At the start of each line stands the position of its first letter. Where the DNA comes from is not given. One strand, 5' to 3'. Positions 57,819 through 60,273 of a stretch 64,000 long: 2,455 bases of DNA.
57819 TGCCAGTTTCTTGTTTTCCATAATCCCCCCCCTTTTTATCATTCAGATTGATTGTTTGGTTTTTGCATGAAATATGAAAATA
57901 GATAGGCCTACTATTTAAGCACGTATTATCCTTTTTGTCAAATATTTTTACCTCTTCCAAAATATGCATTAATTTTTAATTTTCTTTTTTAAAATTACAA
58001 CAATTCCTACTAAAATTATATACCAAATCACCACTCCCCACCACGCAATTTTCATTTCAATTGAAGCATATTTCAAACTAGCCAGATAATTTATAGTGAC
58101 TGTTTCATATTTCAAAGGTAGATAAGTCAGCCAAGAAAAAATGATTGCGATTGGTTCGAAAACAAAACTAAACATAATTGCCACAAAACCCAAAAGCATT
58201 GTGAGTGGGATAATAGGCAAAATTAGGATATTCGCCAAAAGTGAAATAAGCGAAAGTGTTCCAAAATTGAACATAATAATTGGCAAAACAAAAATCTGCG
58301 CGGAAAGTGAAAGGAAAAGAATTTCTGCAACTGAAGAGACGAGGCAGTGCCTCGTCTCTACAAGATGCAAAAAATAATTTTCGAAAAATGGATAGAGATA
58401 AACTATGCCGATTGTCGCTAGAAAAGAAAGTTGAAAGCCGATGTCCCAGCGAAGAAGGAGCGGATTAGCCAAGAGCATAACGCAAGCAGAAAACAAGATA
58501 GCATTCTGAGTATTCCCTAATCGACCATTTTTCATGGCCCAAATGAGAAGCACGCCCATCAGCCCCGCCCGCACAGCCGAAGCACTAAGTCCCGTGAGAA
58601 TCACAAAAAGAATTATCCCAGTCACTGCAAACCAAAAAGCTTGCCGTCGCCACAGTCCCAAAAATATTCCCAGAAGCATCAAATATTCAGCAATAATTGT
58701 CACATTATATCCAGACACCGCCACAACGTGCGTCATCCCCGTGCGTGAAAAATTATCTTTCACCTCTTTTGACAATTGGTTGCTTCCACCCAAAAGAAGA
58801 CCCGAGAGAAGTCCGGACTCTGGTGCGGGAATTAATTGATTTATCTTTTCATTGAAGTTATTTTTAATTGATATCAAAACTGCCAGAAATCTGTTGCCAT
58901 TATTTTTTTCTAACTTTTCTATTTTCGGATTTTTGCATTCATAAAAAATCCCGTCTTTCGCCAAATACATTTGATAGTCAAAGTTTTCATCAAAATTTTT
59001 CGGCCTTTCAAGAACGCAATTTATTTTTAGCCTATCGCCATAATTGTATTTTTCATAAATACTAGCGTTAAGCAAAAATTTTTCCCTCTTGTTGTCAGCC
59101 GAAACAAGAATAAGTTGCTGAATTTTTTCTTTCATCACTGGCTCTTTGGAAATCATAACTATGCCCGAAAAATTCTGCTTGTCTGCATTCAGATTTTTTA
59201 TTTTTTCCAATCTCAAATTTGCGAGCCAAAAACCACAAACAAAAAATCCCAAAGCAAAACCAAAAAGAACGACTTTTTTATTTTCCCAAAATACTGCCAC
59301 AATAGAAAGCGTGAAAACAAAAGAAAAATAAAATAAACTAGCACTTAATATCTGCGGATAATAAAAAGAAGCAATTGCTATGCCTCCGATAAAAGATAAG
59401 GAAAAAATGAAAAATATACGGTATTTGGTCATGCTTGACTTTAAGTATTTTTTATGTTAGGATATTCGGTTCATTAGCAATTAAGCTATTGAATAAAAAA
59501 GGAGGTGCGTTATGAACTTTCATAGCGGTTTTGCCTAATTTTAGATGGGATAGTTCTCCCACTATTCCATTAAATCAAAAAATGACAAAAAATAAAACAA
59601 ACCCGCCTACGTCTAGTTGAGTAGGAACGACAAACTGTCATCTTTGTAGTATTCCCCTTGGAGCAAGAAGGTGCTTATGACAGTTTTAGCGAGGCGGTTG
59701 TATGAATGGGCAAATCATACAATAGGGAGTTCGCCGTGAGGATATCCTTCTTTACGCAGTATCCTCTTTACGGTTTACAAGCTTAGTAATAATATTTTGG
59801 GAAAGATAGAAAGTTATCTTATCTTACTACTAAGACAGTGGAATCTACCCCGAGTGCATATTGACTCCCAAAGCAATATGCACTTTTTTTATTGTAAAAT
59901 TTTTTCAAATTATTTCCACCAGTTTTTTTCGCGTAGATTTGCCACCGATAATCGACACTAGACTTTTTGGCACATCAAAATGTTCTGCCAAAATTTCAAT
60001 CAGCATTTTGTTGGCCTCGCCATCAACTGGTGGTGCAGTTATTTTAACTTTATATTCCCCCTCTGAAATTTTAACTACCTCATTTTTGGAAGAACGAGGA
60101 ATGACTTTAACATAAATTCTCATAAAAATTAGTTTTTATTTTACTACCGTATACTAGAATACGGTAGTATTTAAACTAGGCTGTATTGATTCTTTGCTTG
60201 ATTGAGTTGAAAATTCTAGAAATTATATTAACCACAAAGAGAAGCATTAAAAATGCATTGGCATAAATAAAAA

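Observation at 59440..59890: About 400-nt structured RNA locus with an SD-led 8-codon mini-ORF and its own terminator, convergent with the DUF167 gene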

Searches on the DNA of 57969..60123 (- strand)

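Call 4: search_rna_families(source=window, start=59350, end=59980, threshold=evalue, max_evalue=10, show_alignments=3)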
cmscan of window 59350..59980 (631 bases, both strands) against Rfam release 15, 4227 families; matches with E-value up to 10: 9.
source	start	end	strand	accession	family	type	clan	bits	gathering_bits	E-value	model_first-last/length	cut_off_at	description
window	59853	59925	+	RF02379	csRNA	Gene; sRNA;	-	24.1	57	0.83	1-93/93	no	Cia-dependent small RNA csRNA1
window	59438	59540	+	RF02705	B_rapa_snoR775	Gene; snRNA; snoRNA; HACA-box;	-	19.6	64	3.5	1-127/127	no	Brassica rapa small nucleolar RNA 775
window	59495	59608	-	RF02815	Lig_thermometer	Cis-reg; thermoregulator;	-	18.1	51.5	5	1-205/205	no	Lig 5' UTR thermometer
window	59853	59908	-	RF02844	RefA9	Gene; antisense;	-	18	49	4.5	1-64/64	no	Enterococcus sRNA A9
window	59365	59482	+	RF02841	Ref70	Gene; sRNA;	-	17.4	115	2.9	1-122/122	no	Enterococcus sRNA 70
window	59852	59940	-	RF01462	rli26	Gene; sRNA;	-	16.6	100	4.2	1-188/188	no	Listeria sRNA rli26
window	59492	59623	-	RF01859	Phe_leader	Cis-reg; leader;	-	15.6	55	8.7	1-125/125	no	Phenylalanine leader peptide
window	59673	59720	-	RF00192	BLV_package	Cis-reg;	-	14.6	70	1.7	1-55/55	no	Bovine leukaemia virus RNA packaging signal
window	59802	59911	+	RF01964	RMST_3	Gene; lncRNA;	-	13.9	55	6.5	1-109/109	no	Rhabdomyosarcoma 2 associated transcript conserved region 3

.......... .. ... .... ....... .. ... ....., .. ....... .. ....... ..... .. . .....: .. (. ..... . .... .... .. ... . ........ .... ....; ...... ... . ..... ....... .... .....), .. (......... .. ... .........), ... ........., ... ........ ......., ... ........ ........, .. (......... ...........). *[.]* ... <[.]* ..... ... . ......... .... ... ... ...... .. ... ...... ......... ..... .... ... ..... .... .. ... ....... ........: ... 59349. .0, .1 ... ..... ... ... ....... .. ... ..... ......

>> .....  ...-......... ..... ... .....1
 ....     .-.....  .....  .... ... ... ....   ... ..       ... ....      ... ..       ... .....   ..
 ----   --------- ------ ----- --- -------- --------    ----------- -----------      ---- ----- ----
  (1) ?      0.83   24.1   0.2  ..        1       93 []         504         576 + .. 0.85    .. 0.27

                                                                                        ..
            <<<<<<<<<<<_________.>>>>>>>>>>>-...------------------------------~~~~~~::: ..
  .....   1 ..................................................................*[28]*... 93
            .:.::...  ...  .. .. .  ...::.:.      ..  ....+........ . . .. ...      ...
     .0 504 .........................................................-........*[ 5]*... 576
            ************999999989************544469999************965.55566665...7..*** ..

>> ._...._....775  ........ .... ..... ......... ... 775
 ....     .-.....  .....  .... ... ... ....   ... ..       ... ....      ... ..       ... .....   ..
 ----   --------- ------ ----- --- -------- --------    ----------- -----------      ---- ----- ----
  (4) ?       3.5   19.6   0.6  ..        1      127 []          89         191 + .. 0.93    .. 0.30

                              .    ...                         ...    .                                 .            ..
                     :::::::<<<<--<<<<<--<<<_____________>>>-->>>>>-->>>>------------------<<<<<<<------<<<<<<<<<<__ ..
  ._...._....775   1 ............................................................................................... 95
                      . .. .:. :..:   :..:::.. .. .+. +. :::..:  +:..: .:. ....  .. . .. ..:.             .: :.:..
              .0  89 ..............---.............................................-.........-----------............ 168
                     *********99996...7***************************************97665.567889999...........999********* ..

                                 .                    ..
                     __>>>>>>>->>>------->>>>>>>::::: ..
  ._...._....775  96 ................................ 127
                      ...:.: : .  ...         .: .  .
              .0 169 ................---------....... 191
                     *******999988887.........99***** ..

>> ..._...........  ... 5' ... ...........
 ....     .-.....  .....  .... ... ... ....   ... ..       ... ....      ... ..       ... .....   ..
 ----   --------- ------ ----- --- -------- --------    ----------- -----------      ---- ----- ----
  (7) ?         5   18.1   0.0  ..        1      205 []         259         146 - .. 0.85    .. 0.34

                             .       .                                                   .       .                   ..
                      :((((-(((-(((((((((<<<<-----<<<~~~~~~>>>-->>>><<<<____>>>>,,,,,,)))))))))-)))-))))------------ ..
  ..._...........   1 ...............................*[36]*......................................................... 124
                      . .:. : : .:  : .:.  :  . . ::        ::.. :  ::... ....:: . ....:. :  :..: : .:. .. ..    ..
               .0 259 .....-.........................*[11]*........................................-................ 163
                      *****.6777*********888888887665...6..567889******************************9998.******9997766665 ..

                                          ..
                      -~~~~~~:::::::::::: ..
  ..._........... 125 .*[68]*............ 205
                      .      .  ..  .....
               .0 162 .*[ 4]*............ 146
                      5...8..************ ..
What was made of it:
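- On Any Rfam 15 family: Call 4: at E<=10 the best hit is csRNA on the terminator, 24 bits against a 57-bit threshold.
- On tmRNA: Rfam tmRNA models give no hit (call 4).
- On RNase P RNA: No RNase P hit at E<=10 (call 4).
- On Group I / group II intron (minus strand): No intron family at E<=10 on either strand (call 4).
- Closest known: Leader-peptide translation/transcription attenuators. Different: The best Rfam leader hit (Phe_leader) is on the minus strand at 15.6 bits, against a 55-bit threshold (call 4).
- No group I or group II intron hit on either strand at E<=10 (call 4). No hit even at E<=10 on a 631-nt search (call 4).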

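Call 17: search_rna_families(sources=[L017, L020, L013, L006, L012], threshold=evalue, max_evalue=0.1, show_alignments=3)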
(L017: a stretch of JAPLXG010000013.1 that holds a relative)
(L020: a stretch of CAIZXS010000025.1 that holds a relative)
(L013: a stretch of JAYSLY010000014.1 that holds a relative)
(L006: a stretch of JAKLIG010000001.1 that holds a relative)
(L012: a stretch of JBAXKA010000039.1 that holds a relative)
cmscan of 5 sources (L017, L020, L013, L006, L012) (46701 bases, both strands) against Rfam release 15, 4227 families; matches with E-value up to 0.1: 0.
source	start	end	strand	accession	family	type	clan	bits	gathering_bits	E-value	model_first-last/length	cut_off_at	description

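Call 37: search_rna_families(source=L052, start=2650, end=3200, threshold=evalue, max_evalue=10, show_alignments=2)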
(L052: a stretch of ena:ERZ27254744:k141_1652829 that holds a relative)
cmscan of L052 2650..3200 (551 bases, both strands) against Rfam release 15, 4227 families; matches with E-value up to 10: 4.
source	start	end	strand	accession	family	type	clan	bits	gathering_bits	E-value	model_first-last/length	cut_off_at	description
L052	2712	2775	+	RF02319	TtnuHACA12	Gene; snRNA; snoRNA; HACA-box;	-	19.7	80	3.1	1-131/131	no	Tetrahymena snoRNA TtnuHACA12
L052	3134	3171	-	RF00522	PreQ1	Cis-reg; riboswitch;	-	13.4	39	6.1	1-45/45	no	PreQ1 (pre queuosine) riboswitch aptamer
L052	2724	2783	-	RF04128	MIR8562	Gene; miRNA;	-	13.2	211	7.8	1-242/242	no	MIR8562 microRNA precursor family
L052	3112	3181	-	RF01675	CrcZ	Gene; sRNA;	-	8.6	95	5.6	1-398/398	no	Pseudomonas sRNA CrcZ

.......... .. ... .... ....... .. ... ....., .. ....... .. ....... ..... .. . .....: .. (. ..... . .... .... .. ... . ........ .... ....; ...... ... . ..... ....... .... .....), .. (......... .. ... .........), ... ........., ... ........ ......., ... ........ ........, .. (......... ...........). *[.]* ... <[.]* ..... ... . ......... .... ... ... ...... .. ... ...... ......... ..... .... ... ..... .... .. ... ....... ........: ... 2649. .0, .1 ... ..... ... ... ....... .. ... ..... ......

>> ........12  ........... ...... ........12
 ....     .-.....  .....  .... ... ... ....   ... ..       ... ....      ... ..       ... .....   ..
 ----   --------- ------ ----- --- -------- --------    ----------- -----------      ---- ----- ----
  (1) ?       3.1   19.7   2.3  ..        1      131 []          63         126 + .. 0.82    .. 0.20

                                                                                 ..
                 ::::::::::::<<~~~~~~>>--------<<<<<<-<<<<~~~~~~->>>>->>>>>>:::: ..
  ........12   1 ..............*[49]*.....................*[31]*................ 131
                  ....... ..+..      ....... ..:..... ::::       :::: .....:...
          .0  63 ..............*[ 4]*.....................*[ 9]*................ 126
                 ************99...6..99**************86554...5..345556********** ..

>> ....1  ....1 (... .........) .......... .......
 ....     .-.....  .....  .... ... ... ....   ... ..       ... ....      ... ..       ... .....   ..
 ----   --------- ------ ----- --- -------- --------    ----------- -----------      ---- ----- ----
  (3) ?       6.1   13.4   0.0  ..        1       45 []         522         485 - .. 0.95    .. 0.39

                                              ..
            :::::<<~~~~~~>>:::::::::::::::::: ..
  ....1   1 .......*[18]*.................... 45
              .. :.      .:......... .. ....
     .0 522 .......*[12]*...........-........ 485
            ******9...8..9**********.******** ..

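Call 43: search_dna_similar(query=window:59466-59900:+, collection=phages, mode=distant, max_evalue=0.01)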
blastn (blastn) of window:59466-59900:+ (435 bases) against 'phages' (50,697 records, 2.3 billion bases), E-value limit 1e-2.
No match.

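Call 44: search_dna_similar(query=window:59466-59900:+, collection=plasmids, mode=distant, max_evalue=0.01)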
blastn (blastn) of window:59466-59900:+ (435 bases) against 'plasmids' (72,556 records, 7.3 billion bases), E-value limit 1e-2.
No match.
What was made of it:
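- Tried and rejected: blastn against phages and plasmids: nothing (calls 43, 44).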

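Call 73: build_rna_model(alignment_id=A1)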
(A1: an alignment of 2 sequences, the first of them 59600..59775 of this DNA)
Model R1 built from alignment A1 (2 sequences, 176 columns); structure: RNAalifold consensus.
model positions 176; base pairs 56; branch points 3; effective number of sequences 0.67; information 0.591 bits per position. Calibrated on 0.2 Mb of random sequence (short: E-values are rough).
structure used (alignment columns):
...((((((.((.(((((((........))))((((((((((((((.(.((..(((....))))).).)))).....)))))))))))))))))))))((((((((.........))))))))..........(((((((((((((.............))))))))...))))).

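Call 74: search_with_rna_model(model_id=R1, sources=[window, L001, L002, L003, L004, L005, L006, L007, L008, L009, L010, L011, L012, L013, L014, L015, L016, L017, L018, L019, L020, L021, L022, L023, L024, L025, L026, L052, L062, L068, L069, L073, L075, L079, L080, L081], max_evalue=10)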
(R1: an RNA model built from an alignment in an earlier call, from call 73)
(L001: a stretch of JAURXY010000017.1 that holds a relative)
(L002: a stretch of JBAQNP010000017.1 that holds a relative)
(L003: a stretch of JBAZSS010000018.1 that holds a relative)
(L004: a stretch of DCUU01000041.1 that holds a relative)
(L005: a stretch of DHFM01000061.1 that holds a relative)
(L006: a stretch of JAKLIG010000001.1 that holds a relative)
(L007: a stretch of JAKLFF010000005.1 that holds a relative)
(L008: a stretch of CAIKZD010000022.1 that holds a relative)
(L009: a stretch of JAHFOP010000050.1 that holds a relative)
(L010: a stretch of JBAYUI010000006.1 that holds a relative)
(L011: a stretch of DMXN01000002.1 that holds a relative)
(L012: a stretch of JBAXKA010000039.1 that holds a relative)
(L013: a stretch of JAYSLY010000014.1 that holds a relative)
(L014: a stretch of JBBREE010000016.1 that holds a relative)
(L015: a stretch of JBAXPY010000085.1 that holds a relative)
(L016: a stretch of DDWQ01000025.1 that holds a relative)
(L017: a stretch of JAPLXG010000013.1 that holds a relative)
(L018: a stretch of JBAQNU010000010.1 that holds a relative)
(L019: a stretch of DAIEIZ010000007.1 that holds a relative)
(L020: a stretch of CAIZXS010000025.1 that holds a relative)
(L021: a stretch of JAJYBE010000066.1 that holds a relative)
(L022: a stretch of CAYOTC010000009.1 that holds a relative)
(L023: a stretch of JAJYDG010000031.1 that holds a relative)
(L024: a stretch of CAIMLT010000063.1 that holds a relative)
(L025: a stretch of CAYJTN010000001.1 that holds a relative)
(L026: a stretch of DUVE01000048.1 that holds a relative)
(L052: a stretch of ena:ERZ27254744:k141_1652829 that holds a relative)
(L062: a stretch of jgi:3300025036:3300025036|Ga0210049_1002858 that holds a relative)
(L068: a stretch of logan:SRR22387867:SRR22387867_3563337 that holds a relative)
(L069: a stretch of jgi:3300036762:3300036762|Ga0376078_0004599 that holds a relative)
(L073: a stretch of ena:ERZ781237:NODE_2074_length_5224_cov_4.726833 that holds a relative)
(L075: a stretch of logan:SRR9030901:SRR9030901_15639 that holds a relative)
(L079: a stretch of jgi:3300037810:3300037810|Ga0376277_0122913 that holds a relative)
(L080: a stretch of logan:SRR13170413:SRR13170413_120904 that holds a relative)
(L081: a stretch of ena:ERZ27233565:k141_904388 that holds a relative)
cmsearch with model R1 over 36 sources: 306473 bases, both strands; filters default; matches with E-value up to 10: 1.
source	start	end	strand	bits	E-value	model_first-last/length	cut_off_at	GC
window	59600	59775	+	223.2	1.6e-59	1-176/176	no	0.45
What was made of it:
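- The covariance model of the core finds only itself in 36 sources, 306 kb (call 74).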

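Call 75: search_with_rna_model(model_id=R1, source=L017, start=3300, end=4010, filters=off, max_evalue=10)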
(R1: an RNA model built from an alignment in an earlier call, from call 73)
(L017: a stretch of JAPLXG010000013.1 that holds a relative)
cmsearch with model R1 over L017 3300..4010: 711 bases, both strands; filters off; matches with E-value up to 10: 10.
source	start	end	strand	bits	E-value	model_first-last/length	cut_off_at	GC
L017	3364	3392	+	4.7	0.08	139-170/176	no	0.38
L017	3739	3752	+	1.9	0.48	18-31/176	no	0.29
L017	3364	3389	-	-0.5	2.2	140-166/176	no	0.42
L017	4000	4010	+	-1.1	3.2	106-116/176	no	0.45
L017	3461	3537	+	-1.2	3.5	1-176/176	no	0.38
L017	3495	3599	-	-1.2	3.5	1-176/176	no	0.47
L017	3340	3353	-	-2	5.8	18-31/176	no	0.21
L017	3623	3637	+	-2.1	6.3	146-160/176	no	0.27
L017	3819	3923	+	-2.2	6.6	4-98/176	no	0.47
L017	3928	3944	-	-2.7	8.8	145-161/176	no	0.53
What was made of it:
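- Tried and rejected: The covariance model finds nothing (call 75).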

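Call 76: search_with_rna_model(model_id=R1, source=L052, start=2700, end=3130, filters=off, max_evalue=10)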
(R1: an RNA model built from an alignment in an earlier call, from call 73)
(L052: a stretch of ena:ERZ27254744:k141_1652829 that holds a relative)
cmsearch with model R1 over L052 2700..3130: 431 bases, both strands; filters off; matches with E-value up to 10: 12.
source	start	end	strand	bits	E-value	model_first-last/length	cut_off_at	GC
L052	2717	2776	+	0.4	0.74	10-92/176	no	0.22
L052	2829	2842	-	-1.3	2.3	18-31/176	no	0.36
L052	3021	3043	-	-1.4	2.4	142-164/176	no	0.35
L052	3025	3033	+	-1.7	3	107-115/176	no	0.33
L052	2787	2805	-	-2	3.4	144-162/176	no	0.47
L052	2730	2777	-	-2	3.6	35-85/176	no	0.25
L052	2965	2975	-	-2.1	3.7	106-116/176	no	0.36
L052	2881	2922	-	-2.2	3.9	41-79/176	no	0.45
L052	2968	2978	+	-2.8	5.7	53-63/176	no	0.45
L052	2830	2850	+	-2.8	5.8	143-163/176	no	0.48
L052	3000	3020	-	-3.4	8.5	143-163/176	no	0.19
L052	3086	3109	+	-3.4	8.5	46-69/176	no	0.17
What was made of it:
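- Filters-off searches of L017 and L052 also find nothing (calls 75, 76).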
